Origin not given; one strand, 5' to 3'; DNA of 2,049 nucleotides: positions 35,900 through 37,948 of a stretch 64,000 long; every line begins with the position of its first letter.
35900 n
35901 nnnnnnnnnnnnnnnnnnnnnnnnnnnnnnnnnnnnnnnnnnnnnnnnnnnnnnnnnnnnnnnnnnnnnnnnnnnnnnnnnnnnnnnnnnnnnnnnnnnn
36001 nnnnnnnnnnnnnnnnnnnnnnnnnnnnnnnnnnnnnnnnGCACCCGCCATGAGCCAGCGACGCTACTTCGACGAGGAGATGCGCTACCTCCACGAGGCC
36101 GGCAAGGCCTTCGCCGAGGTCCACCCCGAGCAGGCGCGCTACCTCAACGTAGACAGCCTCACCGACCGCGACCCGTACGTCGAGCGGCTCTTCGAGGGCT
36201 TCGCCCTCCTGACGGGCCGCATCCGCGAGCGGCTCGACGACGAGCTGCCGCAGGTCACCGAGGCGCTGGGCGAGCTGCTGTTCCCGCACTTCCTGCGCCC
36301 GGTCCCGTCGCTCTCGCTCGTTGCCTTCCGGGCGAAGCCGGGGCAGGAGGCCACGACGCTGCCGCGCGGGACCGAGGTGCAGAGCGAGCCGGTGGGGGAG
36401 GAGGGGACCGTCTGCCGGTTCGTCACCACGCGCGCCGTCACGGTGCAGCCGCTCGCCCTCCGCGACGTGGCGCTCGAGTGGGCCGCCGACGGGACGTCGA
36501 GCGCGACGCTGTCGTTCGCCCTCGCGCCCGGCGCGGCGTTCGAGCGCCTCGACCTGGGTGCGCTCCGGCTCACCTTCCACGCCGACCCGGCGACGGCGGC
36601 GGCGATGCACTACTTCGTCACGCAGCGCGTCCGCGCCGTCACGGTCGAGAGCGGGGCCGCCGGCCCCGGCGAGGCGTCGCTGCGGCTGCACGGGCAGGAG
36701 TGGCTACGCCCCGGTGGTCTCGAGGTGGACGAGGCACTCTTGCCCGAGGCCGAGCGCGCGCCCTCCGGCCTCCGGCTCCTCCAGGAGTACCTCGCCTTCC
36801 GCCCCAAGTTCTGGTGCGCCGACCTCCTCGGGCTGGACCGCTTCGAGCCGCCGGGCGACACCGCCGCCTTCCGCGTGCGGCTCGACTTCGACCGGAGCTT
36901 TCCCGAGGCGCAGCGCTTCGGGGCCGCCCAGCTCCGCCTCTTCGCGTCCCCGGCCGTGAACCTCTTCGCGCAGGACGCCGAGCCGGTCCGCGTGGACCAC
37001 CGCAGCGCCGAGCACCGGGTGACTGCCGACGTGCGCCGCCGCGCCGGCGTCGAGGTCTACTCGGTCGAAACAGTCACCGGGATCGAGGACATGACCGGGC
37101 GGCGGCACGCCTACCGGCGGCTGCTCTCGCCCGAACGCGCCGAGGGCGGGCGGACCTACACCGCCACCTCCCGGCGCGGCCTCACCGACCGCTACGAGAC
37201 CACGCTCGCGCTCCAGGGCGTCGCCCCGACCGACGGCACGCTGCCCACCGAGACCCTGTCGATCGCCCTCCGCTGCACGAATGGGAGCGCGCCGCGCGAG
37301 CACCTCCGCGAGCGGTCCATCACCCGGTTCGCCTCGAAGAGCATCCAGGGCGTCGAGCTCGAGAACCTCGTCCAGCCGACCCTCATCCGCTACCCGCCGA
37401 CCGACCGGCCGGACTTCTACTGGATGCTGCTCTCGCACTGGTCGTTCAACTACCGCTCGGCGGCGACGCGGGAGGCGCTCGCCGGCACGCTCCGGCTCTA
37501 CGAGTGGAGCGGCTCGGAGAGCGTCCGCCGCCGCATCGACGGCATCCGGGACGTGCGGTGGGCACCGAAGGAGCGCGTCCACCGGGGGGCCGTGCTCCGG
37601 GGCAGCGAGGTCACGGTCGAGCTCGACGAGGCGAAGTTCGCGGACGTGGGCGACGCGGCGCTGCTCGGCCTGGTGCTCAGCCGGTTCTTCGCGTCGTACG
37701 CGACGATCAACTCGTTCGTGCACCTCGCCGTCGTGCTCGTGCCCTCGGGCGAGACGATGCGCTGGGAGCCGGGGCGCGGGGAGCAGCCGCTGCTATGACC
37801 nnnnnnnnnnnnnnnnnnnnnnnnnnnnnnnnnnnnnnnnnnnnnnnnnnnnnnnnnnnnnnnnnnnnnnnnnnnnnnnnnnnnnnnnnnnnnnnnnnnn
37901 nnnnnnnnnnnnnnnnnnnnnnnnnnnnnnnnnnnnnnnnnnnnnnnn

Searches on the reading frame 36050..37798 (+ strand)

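Call 7: search_protein_families(library=pfam, proteins=[window:36050-37798:+], max_evalue=0.001)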
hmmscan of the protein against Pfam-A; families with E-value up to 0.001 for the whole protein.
window:36050-37798:+ (582 aa): 1 family
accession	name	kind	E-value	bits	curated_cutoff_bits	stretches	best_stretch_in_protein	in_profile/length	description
PF05947.17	T6SS_TssF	-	1.8e-138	463.2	25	1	5-579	7-608/608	Type VI secretion system, TssF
